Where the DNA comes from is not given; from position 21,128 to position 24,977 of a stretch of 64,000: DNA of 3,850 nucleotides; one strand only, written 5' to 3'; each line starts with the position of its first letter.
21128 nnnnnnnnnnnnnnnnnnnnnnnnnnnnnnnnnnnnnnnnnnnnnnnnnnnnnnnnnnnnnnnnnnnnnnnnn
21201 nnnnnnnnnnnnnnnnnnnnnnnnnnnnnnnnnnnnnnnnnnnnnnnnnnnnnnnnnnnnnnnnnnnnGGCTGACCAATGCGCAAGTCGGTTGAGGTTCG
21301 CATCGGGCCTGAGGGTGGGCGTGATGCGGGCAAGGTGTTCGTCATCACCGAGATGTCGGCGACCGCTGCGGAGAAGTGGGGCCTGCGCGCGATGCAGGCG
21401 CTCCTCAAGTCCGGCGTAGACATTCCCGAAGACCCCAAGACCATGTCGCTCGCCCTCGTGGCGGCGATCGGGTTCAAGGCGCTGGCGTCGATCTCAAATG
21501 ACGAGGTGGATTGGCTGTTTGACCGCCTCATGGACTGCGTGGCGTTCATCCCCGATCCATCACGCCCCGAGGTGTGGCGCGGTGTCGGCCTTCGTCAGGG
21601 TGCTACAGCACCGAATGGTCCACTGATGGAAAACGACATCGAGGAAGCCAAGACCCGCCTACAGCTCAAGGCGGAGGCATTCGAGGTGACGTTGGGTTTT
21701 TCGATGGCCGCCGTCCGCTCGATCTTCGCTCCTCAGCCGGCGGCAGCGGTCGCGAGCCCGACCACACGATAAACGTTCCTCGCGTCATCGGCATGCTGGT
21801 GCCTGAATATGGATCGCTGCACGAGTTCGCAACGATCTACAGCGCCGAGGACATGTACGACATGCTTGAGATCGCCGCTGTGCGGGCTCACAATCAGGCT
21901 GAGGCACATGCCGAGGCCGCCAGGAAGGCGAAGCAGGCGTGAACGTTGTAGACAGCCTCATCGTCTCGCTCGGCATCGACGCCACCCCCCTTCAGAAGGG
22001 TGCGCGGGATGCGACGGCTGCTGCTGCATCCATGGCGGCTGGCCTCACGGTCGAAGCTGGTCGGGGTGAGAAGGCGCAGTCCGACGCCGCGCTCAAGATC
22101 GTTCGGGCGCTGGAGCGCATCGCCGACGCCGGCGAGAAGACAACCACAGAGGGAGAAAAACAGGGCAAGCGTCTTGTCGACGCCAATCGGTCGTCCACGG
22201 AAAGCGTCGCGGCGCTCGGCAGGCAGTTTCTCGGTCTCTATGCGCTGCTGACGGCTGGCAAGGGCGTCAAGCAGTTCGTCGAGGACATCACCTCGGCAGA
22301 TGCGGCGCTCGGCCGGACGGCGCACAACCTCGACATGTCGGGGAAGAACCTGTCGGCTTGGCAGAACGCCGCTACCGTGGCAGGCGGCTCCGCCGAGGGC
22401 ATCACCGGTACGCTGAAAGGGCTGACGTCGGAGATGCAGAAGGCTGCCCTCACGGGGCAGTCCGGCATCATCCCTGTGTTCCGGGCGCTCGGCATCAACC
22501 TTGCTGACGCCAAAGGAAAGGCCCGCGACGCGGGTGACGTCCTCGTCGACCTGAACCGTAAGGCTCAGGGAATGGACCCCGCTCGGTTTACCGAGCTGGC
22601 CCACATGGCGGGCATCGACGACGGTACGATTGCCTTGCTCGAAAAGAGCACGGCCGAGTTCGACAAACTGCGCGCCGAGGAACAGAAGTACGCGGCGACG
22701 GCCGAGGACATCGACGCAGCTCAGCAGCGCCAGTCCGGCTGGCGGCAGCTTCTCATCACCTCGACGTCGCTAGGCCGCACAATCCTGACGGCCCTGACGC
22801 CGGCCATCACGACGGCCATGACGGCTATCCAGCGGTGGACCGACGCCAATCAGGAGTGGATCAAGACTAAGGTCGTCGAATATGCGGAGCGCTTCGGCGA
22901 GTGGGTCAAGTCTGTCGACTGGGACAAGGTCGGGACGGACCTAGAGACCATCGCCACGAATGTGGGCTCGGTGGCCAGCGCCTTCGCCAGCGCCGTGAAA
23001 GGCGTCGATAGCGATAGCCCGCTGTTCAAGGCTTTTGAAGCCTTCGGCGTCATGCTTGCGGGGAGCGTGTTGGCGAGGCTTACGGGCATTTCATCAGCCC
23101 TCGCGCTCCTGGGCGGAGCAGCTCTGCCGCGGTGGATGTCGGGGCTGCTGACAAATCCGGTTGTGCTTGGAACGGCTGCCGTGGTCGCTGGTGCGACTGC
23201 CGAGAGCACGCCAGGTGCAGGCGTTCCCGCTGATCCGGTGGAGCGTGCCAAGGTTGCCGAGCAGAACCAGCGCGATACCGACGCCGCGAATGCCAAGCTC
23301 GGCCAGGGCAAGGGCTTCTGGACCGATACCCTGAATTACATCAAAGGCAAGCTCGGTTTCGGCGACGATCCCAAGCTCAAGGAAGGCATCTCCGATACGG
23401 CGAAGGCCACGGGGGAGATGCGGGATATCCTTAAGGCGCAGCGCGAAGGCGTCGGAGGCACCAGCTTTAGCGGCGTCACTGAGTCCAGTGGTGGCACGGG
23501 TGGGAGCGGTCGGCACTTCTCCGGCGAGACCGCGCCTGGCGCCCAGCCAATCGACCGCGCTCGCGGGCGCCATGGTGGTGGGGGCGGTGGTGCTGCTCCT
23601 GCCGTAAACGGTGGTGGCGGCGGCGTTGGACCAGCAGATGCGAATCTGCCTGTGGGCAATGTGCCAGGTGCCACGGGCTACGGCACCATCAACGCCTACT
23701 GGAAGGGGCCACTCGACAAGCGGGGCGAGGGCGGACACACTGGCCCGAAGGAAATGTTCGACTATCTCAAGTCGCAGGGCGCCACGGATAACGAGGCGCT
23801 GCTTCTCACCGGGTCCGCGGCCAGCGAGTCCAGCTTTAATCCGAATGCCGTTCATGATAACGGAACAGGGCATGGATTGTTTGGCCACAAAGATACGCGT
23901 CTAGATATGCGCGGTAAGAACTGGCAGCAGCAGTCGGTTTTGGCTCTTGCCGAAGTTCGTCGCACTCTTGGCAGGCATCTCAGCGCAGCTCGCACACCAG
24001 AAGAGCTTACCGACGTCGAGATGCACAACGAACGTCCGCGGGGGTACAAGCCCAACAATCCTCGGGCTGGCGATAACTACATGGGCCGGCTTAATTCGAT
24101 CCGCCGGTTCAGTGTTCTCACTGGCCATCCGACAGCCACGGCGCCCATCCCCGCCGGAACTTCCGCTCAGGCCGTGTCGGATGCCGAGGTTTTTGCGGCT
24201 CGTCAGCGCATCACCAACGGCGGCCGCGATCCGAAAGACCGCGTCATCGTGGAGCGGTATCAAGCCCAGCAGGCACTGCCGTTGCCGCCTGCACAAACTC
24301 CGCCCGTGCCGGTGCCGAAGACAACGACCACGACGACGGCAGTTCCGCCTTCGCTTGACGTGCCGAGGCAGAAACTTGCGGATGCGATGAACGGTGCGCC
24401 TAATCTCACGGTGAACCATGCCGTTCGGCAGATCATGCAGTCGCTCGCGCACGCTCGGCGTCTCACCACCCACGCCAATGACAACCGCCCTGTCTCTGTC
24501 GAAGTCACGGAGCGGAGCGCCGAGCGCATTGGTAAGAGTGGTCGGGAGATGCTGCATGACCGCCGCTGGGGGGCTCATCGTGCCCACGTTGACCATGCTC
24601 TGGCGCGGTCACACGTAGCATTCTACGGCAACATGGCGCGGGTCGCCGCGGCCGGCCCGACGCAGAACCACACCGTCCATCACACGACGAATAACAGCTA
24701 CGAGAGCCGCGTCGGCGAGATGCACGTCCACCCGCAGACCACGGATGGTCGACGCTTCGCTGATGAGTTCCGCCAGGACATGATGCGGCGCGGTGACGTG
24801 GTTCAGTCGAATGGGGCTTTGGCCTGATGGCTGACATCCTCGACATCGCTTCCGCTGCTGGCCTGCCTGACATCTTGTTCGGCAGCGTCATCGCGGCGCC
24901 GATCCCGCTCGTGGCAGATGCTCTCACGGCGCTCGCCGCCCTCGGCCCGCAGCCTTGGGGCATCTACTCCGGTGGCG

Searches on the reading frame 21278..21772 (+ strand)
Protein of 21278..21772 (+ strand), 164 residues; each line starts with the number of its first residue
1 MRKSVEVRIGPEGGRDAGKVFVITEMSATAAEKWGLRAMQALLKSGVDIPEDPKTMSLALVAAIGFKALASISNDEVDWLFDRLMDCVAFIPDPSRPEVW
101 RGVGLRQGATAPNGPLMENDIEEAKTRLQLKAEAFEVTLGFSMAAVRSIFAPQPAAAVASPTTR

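Call 10: search_protein_families(library=pfam, proteins=[window:21278-21772:+], max_evalue=0.01)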
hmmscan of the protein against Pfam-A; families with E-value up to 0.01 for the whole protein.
window:21278-21772:+ (164 aa): 1 family
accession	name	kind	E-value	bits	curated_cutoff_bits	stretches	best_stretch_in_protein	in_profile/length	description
PF21822.3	Phage_TAC_15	-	0.0015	19.5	22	1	18-141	2-118/127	Phage tail assembly chaperone protein, TAC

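Call 11: search_protein_families(library=phrogs, proteins=[window:21278-21772:+], max_evalue=0.001)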
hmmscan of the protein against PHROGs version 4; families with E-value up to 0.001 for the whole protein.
window:21278-21772:+ (164 aa): 1 family
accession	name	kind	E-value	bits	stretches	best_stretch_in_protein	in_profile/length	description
phrog_1932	-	tail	3.2e-36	125.4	1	3-145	4-132/134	tail assembly chaperone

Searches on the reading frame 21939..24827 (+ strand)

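Call 10: search_protein_families(library=pfam, proteins=[window:21939-24827:+], max_evalue=0.01)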
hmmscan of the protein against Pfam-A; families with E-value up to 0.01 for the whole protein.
window:21939-24827:+ (962 aa): 2 families
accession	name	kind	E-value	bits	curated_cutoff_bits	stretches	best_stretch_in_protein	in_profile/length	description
PF18013.6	Phage_lysozyme2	-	1.1e-06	29.4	28.2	1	604-654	4-57/140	Phage tail lysozyme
PF10145.14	PhageMin_Tail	-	0.0032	17.8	33.2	1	43-220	29-195/201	Phage-related minor tail protein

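Call 11: search_protein_families(library=phrogs, proteins=[window:21939-24827:+], max_evalue=0.001)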
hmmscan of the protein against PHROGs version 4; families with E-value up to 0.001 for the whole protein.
window:21939-24827:+ (962 aa): 10 families
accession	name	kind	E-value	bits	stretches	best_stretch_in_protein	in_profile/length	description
phrog_9570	-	tail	1.4e-45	157.5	1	1-649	4-526/689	tail length tape measure protein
phrog_3824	-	unknown function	3.9e-40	139.5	1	2-292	4-255/750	-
phrog_2276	-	tail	1.5e-34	120.7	1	3-391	25-372/673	tail length tape measure protein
phrog_8125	-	tail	3.1e-28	100.1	1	79-417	61-347/578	tail length tape measure protein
phrog_2013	-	tail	9.5e-23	81.8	1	2-347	3-316/657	lytic tail protein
phrog_12506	-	tail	6.5e-20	72.6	1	80-262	26-202/218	tail length tape measure protein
phrog_34923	-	tail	3.7e-19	69.8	1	74-307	90-327/540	tail length tape measure protein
phrog_9388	-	unknown function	3.4e-11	43.6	1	109-309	48-246/615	-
phrog_12278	-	tail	7.1e-08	33.1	1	96-362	36-264/448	tail fiber protein/ lysozyme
phrog_1533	-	tail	2.9e-06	26.1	1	181-419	432-662/1688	tail length tape measure protein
